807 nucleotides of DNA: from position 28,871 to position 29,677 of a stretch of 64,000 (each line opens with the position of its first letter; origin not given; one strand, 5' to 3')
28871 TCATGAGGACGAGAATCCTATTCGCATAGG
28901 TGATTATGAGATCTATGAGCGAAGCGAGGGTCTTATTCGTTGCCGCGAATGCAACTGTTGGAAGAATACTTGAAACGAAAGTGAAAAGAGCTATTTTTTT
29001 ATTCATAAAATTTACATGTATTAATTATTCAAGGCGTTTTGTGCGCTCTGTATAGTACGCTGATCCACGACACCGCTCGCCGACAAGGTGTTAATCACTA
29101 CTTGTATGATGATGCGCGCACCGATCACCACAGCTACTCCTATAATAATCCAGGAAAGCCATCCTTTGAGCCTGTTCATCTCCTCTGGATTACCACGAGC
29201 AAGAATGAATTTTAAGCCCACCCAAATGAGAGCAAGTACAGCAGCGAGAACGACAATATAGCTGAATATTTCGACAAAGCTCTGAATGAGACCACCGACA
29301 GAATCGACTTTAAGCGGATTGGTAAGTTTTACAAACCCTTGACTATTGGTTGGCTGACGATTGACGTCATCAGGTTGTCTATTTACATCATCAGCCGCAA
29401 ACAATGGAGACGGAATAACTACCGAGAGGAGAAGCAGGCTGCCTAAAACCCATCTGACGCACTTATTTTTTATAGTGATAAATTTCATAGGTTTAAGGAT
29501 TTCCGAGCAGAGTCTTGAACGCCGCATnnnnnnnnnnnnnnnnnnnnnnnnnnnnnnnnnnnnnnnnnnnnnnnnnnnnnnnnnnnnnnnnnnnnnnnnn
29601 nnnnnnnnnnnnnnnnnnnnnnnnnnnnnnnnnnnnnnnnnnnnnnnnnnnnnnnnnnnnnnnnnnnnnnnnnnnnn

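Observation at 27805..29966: Tandem array of five small secreted two-TM proteins with VirB2/TrbC-pilin-like architecture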

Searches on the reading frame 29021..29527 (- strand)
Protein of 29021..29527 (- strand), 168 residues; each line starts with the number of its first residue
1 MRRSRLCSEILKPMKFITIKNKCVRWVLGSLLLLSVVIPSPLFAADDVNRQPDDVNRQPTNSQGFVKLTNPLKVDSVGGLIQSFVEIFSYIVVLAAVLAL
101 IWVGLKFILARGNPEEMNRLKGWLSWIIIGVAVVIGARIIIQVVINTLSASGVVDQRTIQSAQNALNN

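Call 3: search_protein_families(library=pfam, proteins=[window:29021-29527:-], max_evalue=1)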
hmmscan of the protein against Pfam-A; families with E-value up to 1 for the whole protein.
window:29021-29527:- (168 aa): 7 families
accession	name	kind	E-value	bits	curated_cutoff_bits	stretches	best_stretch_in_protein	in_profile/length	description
PF18895.5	T4SS_pilin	-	3.3e-13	50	26.6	1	74-144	2-71/71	Type IV secretion system pilin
PF04956.18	TrbC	-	5.8e-08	33.3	27.9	1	70-142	34-96/98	TrbC/VIRB2 pilin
PF04290.18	DctQ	-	0.00028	21.2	28.3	1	75-148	55-127/132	Tripartite ATP-independent periplasmic transporters, DctQ component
PF06196.17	DUF997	-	0.013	15.8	26.3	1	91-145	9-64/77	Protein of unknown function (DUF997)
PF07332.16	Phage_holin_3_6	-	0.02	15.4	28.4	1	92-164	40-110/116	Putative Actinobacterial Holin-X, holin superfamily III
PF08195.16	TRI9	-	0.026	14.9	25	1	83-106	18-41/43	TRI9 protein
PF20176.3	DUF6541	-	0.33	9.6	29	1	81-151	40-116/646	Family of unknown function (DUF6541)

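Call 4: search_protein_families(library=ncbifam, proteins=[window:29021-29527:-], max_evalue=1)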
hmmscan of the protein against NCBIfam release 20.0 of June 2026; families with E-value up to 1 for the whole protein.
window:29021-29527:- (168 aa): 5 families
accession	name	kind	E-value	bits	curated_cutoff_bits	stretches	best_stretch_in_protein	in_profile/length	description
NF045849.1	ICE_MMCAP2_0565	equivalog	1.2e-06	28.1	40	1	75-147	7-79/80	Mbov_0395 family pilin-like conjugal transfer protein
NF045890.1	conj_pls20_p028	equivalog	0.00032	19.7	150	1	76-149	57-121/377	pLS20_p028 family conjugation system transmembrane protein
NF033218.1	anchor_AmaP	equivalog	0.12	12.2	55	1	84-149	7-71/166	alkaline shock response membrane anchor protein AmaP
NF040970.1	memb_ExtQ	equivalog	0.16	12.2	150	0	14-96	7-74/134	selenite/tellurite reduction operon b-type cytochrome membrane protein ExtQ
NF041554.1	SA1362_fam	subfamily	0.22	11.7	42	1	80-117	20-58/70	SA1362 family protein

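Call 12: find_encoding_contigs(protein=window:29021-29527:-, flank=10000, max_places=6)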
Protein window:29021-29527:- (168 aa): 1 contig read that carries it; 1 place shown.
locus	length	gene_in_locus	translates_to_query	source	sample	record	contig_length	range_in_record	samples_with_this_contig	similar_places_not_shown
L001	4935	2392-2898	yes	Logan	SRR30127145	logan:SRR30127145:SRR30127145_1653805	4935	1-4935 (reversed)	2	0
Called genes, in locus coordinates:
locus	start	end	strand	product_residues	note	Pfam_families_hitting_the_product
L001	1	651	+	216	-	?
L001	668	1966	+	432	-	PF01547:SBP_bac_1, PF13416:SBP_bac_8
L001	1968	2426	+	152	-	-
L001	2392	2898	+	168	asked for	PF04956:TrbC (weak), PF18895:T4SS_pilin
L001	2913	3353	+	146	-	PF18895:T4SS_pilin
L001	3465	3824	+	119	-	PF18895:T4SS_pilin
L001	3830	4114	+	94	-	PF18895:T4SS_pilin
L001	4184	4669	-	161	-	-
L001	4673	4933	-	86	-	?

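Call 13: find_homologous_proteins(query=window:29021-29527:-)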
Query window:29021-29527:- (168 aa): 157 proteins with E <= 0.001 among 505 candidates; the best 120 are listed.
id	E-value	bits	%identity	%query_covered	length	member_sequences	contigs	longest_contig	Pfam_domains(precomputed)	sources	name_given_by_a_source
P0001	9.6e-92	323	100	92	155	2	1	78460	PF18895.6,PF04956.19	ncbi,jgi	ncbi:MAG: Type secretion system pilin [Candidatus Parcubacteria bacterium]|jgi:hypothetical protein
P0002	1.2e-51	193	66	92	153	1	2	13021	PF18895.6,PF04956.19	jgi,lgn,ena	jgi:hypothetical protein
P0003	1.8e-48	183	75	74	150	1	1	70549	PF18895.6,PF04956.19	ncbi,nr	ncbi:MAG: hypothetical protein KBC33_02180 [Candidatus Pacebacteria bacterium]|nr:hypothetical prote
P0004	2.5e-48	182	68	85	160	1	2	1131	PF18895.6,PF04956.19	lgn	-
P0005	3.7e-48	182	75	74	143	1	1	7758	PF18895.6,PF04956.19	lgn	-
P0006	1.1e-47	180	85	62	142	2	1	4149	PF18895.6,PF04956.19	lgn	-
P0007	4.9e-46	175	72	72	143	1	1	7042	PF18895.6,PF04956.19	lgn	-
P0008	6.4e-45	171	67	77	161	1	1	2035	PF18895.6,PF04956.19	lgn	-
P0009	2.7e-44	169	77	66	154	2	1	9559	PF18895.6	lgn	-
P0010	7.1e-44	168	66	81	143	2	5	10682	PF18895.6,PF04956.19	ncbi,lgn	-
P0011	1.4e-43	167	70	69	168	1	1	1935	PF18895.6,PF04956.19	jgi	jgi:hypothetical protein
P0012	3.4e-43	165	63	82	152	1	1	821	PF18895.6,PF04956.19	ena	-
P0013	3.5e-43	165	74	67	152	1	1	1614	PF18895.6,PF04956.19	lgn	-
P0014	3.5e-43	165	59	88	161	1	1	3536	PF18895.6,PF04956.19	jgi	-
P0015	4.4e-43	165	61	77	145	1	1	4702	PF26635.1,PF18895.6,PF04956.19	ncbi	-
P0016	5.1e-42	162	61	82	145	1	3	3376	PF18895.6,PF04956.19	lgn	-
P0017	7.5e-42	161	69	68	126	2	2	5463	PF18895.6,PF04956.19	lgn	-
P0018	8.4e-42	161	59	83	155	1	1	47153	PF18895.6,PF04956.19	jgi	jgi:hypothetical protein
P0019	2.9e-41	159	64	76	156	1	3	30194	PF18895.6,PF04956.19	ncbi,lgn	-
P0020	1.2e-40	157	61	81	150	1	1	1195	PF04290.19,PF26635.1,PF18895.6,PF04956.19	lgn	-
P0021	5.1e-40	155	69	67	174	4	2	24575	PF18895.6,PF04956.19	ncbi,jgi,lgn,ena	-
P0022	5.2e-40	155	61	77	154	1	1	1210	PF18895.6,PF04956.19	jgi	jgi:prepilin signal peptidase PulO-like enzyme (type II secretory pathway)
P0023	6.0e-40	155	60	75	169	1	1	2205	PF18895.6,PF04956.19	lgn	-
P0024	7.7e-40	154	63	76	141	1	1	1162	PF26635.1,PF18895.6,PF04956.19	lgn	-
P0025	7.8e-40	154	70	63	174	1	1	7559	PF18895.6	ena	-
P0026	7.9e-40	154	58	77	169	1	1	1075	PF18895.6,PF04956.19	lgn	-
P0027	9.7e-40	154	58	85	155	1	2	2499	PF26635.1,PF18895.6,PF04956.19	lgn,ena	-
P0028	1.3e-39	154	62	74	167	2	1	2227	PF18895.6,PF04956.19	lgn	-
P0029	1.7e-39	153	55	88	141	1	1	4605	PF18895.6,PF04956.19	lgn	-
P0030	1.9e-39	153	71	64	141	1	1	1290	PF18895.6,PF04956.19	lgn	-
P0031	2.0e-39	153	72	65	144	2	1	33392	PF18895.6,PF04956.19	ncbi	ncbi:MAG: TrbC/VirB2 family protein [Patescibacteria group bacterium]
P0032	2.3e-39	153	58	92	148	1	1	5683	PF18895.6,PF04956.19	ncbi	-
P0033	2.9e-39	153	53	92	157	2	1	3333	PF18895.6,PF04956.19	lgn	-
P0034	4.6e-39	152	53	84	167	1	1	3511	PF18895.6,PF04956.19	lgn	-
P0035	4.8e-39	152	77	59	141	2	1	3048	PF18895.6,PF04956.19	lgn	-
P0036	8.4e-39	151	74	60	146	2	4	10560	PF18895.6,PF04956.19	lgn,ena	-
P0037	2.8e-38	149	57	81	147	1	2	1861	PF18895.6,PF04956.19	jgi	jgi:uncharacterized protein involved in response to NO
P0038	3.1e-38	149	69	64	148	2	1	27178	PF18895.6,PF04956.19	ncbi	ncbi:MAG: hypothetical protein AAB470_03110 [Patescibacteria group bacterium]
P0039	3.9e-38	149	66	65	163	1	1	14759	PF18895.6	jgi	jgi:hypothetical protein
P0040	4.4e-38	149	60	80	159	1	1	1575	PF18895.6,PF04956.19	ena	-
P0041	4.7e-38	149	73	59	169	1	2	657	PF18895.6,PF04956.19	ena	-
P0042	5.8e-38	148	72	60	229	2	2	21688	PF18895.6,PF04956.19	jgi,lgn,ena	-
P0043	6.2e-38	148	51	92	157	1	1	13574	PF18895.6,PF04956.19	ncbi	-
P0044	6.2e-38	148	57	82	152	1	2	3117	PF26635.1,PF18895.6,PF04956.19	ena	-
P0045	1.4e-37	147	70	60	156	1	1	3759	PF18895.6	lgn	-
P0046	1.6e-37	147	69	66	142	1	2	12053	PF04290.19,PF18895.6,PF04956.19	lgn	-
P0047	2.4e-37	146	53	86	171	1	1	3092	PF18895.6,PF04956.19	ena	-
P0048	3.1e-37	146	67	65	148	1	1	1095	PF18895.6,PF04956.19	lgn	-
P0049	3.7e-37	146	71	62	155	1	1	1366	PF18895.6,PF04956.19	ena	-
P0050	8.4e-37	145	56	74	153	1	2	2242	PF18895.6,PF04956.19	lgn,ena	-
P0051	1.8e-36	144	59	74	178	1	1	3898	PF18895.6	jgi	jgi:cytochrome bd-type quinol oxidase subunit 2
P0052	2.1e-36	143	56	80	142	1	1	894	PF18895.6,PF04956.19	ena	-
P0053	3.7e-36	143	58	72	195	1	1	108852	PF18895.6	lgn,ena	-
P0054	5.1e-36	142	71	57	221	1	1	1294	PF26635.1,PF18895.6,PF04956.19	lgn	-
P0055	6.2e-36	142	50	92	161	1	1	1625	PF26635.1,PF18895.6,PF04956.19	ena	-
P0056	6.7e-36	142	69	60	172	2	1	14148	PF18895.6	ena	-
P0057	1.3e-35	141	65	67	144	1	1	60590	PF18895.6,PF04956.19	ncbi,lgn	-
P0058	1.3e-35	141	65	64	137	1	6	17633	PF18895.6,PF04956.19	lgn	-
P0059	1.6e-35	140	64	63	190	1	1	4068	PF18895.6,PF04956.19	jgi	jgi:hypothetical protein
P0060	1.7e-35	140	70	58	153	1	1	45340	PF26635.1,PF18895.6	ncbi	-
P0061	2.5e-35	140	69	57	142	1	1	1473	PF18895.6,PF04956.19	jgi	jgi:hypothetical protein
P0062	4.0e-35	139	54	92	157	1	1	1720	PF18895.6,PF04956.19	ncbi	-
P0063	5.3e-35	139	67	60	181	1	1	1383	PF18895.6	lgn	-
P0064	6.1e-35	139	50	90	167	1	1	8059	PF26635.1,PF04956.19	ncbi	-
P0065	7.7e-35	138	58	77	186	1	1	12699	PF18895.6,PF04956.19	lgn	-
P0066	9.1e-35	138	65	64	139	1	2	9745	PF18895.6,PF04956.19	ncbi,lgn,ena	-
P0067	1.1e-34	138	60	67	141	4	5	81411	PF26635.1,PF18895.6,PF04956.19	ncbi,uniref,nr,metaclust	ncbi:MAG: hypothetical protein A3C79_01655 [Candidatus Taylorbacteria bacterium RIFCSPHIGHO2_02_FULL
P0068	1.2e-34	138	56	72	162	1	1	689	PF18895.6,PF04956.19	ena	-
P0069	1.3e-34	138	69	60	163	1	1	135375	PF18895.6,PF04956.19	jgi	jgi:hypothetical protein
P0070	1.4e-34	137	67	60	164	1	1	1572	PF18895.6,PF04956.19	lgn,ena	-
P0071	1.5e-34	137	67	63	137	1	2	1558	PF18895.6,PF04956.19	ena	-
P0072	1.6e-34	137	59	66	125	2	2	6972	PF26635.1,PF18895.6,PF04956.19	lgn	-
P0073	1.6e-34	137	53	88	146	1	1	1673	PF18895.6,PF04956.19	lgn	-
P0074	1.6e-34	137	59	71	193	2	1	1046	PF18895.6,PF04956.19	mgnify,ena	mgnify:CR=1 FL=1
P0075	1.9e-34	137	59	70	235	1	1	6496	PF18895.6,PF04956.19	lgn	-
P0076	2.0e-34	137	69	60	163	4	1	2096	PF18895.6,PF04956.19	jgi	jgi:hypothetical protein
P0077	2.3e-34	137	70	60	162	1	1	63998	PF18895.6,PF04956.19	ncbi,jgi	-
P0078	2.7e-34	136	63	65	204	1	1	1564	PF18895.6,PF04956.19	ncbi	-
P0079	2.8e-34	136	61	69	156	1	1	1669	PF18895.6,PF04956.19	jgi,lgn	jgi:hypothetical protein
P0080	3.0e-34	136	70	60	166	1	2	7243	PF18895.6,PF04956.19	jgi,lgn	-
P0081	4.6e-34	136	54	82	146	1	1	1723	PF18895.6,PF04956.19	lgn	-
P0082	1.1e-33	135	59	68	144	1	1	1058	PF18895.6,PF04956.19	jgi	jgi:hypothetical protein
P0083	1.2e-33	134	59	70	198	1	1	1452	PF18895.6,PF04956.19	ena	-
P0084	1.3e-33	134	67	60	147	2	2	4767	PF18895.6,PF04956.19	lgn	-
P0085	2.3e-33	133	57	66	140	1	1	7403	PF26635.1,PF18895.6,PF04956.19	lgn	-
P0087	2.7e-33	133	56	78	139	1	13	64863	PF18895.6,PF04956.19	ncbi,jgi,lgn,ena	jgi:hypothetical protein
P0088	3.1e-33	133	58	70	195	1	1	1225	PF18895.6,PF04956.19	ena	-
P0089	3.2e-33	133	63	67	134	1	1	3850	PF18895.6,PF04956.19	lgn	-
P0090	5.1e-33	132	59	70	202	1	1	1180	PF18895.6,PF04956.19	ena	-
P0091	1.4e-32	131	49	85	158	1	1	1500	PF18895.6,PF04956.19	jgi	jgi:hypothetical protein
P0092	1.4e-32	131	66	60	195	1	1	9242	PF18895.6,PF04956.19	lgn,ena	-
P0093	2.1e-32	130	60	69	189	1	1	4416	PF26635.1,PF18895.6,PF04956.19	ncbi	-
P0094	2.5e-32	130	68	60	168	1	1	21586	PF18895.6,PF04956.19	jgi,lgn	-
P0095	2.6e-32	130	48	85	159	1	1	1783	PF26635.1,PF18895.6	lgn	-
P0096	2.9e-32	130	63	63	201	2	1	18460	PF18895.6,PF04956.19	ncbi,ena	-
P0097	3.7e-32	130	62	63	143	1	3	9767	PF18895.6,PF04956.19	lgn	-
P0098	4.5e-32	129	64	60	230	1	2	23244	PF18895.6,PF04956.19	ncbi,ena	-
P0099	5.1e-32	129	63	60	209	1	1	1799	PF18895.6,PF04956.19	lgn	-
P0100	6.2e-32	129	53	77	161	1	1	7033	PF18895.6,PF04956.19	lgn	-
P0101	6.3e-32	129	66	59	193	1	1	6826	PF18895.6,PF04956.19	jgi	-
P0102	6.5e-32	129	48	85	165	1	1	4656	PF18895.6,PF04956.19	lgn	-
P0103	7.0e-32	129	64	59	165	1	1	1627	PF18895.6,PF04956.19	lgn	-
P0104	1.5e-31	128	48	93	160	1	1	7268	PF26635.1,PF18895.6,PF04956.19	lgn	-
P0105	1.6e-31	127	55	70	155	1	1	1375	PF18895.6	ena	-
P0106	1.8e-31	127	58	64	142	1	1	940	PF18895.6,PF04956.19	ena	-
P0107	2.1e-31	127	60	64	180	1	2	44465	PF18895.6,PF04956.19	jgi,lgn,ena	-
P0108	2.4e-31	127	54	76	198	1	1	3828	PF18895.6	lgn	-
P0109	2.6e-31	127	61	63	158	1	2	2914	PF26635.1,PF18895.6,PF04956.19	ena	-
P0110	5.5e-31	126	52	74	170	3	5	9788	PF18895.6,PF04956.19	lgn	-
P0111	6.0e-31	126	52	75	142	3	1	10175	PF18895.6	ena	-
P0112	9.7e-31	125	50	91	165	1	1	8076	PF18895.6,PF04956.19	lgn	-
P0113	1.8e-30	124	56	74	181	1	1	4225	PF18895.6,PF04956.19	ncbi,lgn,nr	ncbi:MAG: TrbC/VirB2 family protein [Patescibacteria group bacterium]|nr:TrbC/VirB2 family protein [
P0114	2.0e-30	124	58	66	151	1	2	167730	PF18895.6,PF04956.19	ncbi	-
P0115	2.0e-30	124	61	64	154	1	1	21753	PF18895.6,PF04956.19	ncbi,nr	ncbi:MAG: hypothetical protein NT077_02560 [Candidatus Taylorbacteria bacterium]|nr:hypothetical pro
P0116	2.6e-30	123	57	64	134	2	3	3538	PF18895.6,PF04956.19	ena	-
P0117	6.5e-30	122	57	70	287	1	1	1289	PF18895.6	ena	-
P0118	7.0e-30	122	59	60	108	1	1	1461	PF18895.6,PF04956.19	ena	-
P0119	1.0e-29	122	60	59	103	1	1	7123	PF18895.6,PF04956.19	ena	-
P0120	1.4e-29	121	46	88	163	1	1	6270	PF18895.6,PF04956.19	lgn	-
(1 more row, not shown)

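Call 18: find_encoding_contigs(protein=P0003, flank=10000, max_places=2)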
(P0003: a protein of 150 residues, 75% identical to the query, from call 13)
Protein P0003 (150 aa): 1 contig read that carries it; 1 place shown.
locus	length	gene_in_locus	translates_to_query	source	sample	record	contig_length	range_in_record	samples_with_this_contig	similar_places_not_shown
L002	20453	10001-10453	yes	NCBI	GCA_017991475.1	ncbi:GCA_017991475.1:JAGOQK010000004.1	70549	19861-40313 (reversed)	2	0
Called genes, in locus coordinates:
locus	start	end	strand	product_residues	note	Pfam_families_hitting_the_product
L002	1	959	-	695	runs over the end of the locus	PF00753:Lactamase_B, PF12706:Lactamase_B_2, PF22505:RNase_J_b_CASP, PF07521:RMMBL (faint), PF17770:RNase_J_C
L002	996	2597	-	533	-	PF00496:SBP_bac_5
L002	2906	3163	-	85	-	PF03840:SecG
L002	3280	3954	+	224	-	-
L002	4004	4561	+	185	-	PF04011:LemA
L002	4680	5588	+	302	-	-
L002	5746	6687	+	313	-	PF00005:ABC_tran, PF13304:AAA_21 (weak), PF13732:DrrA1-3_C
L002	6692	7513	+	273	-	PF01061:ABC2_membrane, PF12698:ABC2_membrane_3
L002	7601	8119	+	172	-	PF01135:PCMT (weak), PF01728:FtsJ (weak), PF13489:Methyltransf_23, PF01209:Ubie_methyltran, PF13847:Methyltransf_31, PF08241:Methyltransf_11, PF08242:Methyltransf_12, PF13649:Methyltransf_25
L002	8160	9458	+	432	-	PF13416:SBP_bac_8, PF01547:SBP_bac_1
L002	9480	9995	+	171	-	PF18895:T4SS_pilin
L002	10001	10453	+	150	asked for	PF04956:TrbC (weak), PF18895:T4SS_pilin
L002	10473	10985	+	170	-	PF18895:T4SS_pilin (weak)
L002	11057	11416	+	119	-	PF18895:T4SS_pilin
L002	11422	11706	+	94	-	PF18895:T4SS_pilin (weak)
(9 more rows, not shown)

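Call 19: find_encoding_contigs(protein=P0069, flank=10000, max_places=2)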
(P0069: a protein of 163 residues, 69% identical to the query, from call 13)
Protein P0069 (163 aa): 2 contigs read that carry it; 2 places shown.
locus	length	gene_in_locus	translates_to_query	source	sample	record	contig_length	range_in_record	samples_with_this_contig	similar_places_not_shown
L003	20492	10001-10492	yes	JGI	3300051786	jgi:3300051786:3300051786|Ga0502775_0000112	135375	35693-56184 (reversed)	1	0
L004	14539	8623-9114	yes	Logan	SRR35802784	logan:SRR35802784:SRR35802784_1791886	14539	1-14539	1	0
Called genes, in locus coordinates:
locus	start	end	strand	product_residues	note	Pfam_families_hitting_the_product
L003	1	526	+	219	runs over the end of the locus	PF01195:Pept_tRNA_hydro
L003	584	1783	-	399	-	PF21710:Spt6_S1 (faint), PF23459:S1_RRP5 (faint), PF00575:S1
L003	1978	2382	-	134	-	PF00072:Response_reg (weak)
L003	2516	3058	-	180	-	PF07963:N_methyl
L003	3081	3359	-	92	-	-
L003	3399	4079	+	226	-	PF13483:Lactamase_B_3, PF12706:Lactamase_B_2 (weak)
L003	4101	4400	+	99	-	-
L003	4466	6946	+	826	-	PF00521:DNA_topoisoIV, PF03989:DNA_gyraseA_C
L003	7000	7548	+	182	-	PF03473:MOSC (weak)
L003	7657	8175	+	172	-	PF01135:PCMT (weak), PF13489:Methyltransf_23, PF01209:Ubie_methyltran, PF01728:FtsJ (weak), PF13847:Methyltransf_31, PF08241:Methyltransf_11, PF08242:Methyltransf_12 (weak), PF13649:Methyltransf_25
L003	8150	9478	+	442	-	PF01547:SBP_bac_1, PF13416:SBP_bac_8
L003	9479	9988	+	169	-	-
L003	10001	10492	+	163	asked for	PF04956:TrbC (weak), PF18895:T4SS_pilin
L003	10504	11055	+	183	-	PF18895:T4SS_pilin (weak)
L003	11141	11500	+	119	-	PF18895:T4SS_pilin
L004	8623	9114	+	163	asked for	PF04956:TrbC (weak), PF18895:T4SS_pilin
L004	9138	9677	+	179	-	PF18895:T4SS_pilin (weak)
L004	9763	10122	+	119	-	PF18895:T4SS_pilin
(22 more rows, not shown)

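Call 20: find_encoding_contigs(protein=P0114, flank=10000, max_places=2)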
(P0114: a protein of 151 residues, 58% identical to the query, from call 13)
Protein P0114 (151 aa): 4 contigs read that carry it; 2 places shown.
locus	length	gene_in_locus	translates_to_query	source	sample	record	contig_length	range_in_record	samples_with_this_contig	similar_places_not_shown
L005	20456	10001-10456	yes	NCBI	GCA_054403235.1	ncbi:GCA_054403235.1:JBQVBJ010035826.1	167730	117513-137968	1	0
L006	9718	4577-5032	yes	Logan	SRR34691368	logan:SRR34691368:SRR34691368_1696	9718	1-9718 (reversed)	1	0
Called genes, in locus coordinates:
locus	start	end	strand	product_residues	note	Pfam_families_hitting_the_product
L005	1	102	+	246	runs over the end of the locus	-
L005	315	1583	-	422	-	PF23459:S1_RRP5 (faint), PF00575:S1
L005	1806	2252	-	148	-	PF00072:Response_reg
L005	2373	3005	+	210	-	PF13483:Lactamase_B_3, PF12706:Lactamase_B_2 (weak)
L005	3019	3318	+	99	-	-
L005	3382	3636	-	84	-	-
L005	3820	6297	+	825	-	PF00521:DNA_topoisoIV, PF03989:DNA_gyraseA_C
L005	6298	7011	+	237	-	PF13489:Methyltransf_23, PF13847:Methyltransf_31, PF08241:Methyltransf_11, PF08242:Methyltransf_12, PF13649:Methyltransf_25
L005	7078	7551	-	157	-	PF08010:Phage_30_3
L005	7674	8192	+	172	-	PF01135:PCMT (weak), PF01728:FtsJ (weak), PF02353:CMAS (weak), PF13489:Methyltransf_23 (weak), PF01209:Ubie_methyltran, PF13847:Methyltransf_31, PF08241:Methyltransf_11, PF13649:Methyltransf_25, +2 more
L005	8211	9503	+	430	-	PF13416:SBP_bac_8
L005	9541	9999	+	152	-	-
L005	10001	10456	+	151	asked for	PF04956:TrbC (weak), PF18895:T4SS_pilin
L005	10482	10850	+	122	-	PF18895:T4SS_pilin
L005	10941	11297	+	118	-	PF18895:T4SS_pilin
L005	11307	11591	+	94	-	PF18895:T4SS_pilin (weak)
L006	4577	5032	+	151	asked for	PF04956:TrbC (weak), PF18895:T4SS_pilin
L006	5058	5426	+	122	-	PF18895:T4SS_pilin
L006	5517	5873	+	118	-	PF18895:T4SS_pilin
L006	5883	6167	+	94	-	PF18895:T4SS_pilin (weak)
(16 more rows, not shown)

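Call 30: find_related_loci(query=A1, collection=genome_contigs, flank=10000)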
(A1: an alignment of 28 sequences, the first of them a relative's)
Query A1 (155 aa) in genome_contigs; peptide patterns used: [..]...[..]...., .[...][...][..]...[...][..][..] (x = any residue, [..] = any of these).
482 stretches matched a pattern; 44 encode a relative of the query (tblastn E <= 1e-3); 44 distinct loci.
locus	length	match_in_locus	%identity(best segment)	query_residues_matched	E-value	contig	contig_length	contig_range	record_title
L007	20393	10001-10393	75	28-153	2e-54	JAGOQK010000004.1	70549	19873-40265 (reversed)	MAG: Candidatus Paceibacterota bacterium isolate Gw_Eff_bin_108 Gw_Eff_506_length_70549_cov_5.946522, whole genome shotg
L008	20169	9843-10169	72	46-154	1e-46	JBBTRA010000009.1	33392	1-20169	MAG: Patescibacteria group bacterium isolate H41-bin055_1 H41_bin055_1_000000000009, whole genome shotgun sequence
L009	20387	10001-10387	64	28-155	5e-46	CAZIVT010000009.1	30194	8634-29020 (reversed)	MAG TPA_asm: uncultured Candidatus Saccharibacteria bacterium isolate SRP300315_co1_71 genome assembly, contig: NODE_803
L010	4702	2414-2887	57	1-154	1e-41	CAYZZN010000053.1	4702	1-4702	MAG TPA_asm: uncultured Candidatus Saccharibacteria bacterium isolate SRP286056_co1_697 genome assembly, contig: NODE_27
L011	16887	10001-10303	69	55-155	1e-41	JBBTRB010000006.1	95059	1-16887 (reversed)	MAG: Patescibacteria group bacterium isolate H41-bin050_1 H41_bin050_1_000000000006, whole genome shotgun sequence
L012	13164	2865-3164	70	55-154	5e-41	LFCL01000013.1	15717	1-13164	MAG: Parcubacteria bacterium C7867-002 C7867_00417, whole genome shotgun sequence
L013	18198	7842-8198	57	34-152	1e-40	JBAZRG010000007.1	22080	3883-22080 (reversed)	MAG: Candidatus Paceibacterota bacterium isolate SO_2017_GW1_142 NODE_9291_length_22080_cov_3.146495_OW334_2017, whole g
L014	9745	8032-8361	63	45-155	7e-40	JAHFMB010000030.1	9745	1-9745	MAG: Candidatus Taylorbacteria bacterium isolate nzgw447 NODE_11667_length_9746_cov_3.061403, whole genome shotgun seque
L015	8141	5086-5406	61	46-152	1e-39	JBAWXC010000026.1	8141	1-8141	MAG: Candidatus Taylorbacteria bacterium isolate ELA053 MAG053_26, whole genome shotgun sequence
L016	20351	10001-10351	57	38-154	4e-39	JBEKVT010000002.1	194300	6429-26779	MAG: Minisyncoccia bacterium isolate SPRUCE 610 SPRUCE_610_2, whole genome shotgun sequence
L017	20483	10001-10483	47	1-155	1e-38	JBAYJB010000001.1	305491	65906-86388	MAG: Candidatus Paceibacterota bacterium isolate SO_2016_GW1_45 scaffold00046_OW334_2016, whole genome shotgun sequence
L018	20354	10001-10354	56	25-155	1e-37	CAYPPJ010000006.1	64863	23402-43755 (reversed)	MAG TPA_asm: uncultured Candidatus Saccharibacteria bacterium isolate SRP278252_co2_123 genome assembly, contig: NODE_69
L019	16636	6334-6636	58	55-155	2e-37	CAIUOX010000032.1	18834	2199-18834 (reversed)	uncultured bacterium isolate AlinenLipids_bin-8985 genome assembly, contig: bin-8985:32/42, whole genome shotgun sequenc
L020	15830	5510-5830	69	47-154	3e-37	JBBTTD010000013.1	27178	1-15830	MAG: Patescibacteria group bacterium isolate H41-bin002_1 H41_bin002_1_000000000013, whole genome shotgun sequence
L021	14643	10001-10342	61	43-155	5e-37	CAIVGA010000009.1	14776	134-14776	uncultured bacterium isolate AM-2014-D4_bin-189 genome assembly, contig: bin-189:09/67, whole genome shotgun sequence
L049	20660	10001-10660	34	18-138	1e-7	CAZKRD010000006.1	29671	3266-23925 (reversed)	MAG TPA_asm: uncultured Candidatus Saccharibacteria bacterium isolate SRP179991_co3_31 genome assembly, contig: NODE_279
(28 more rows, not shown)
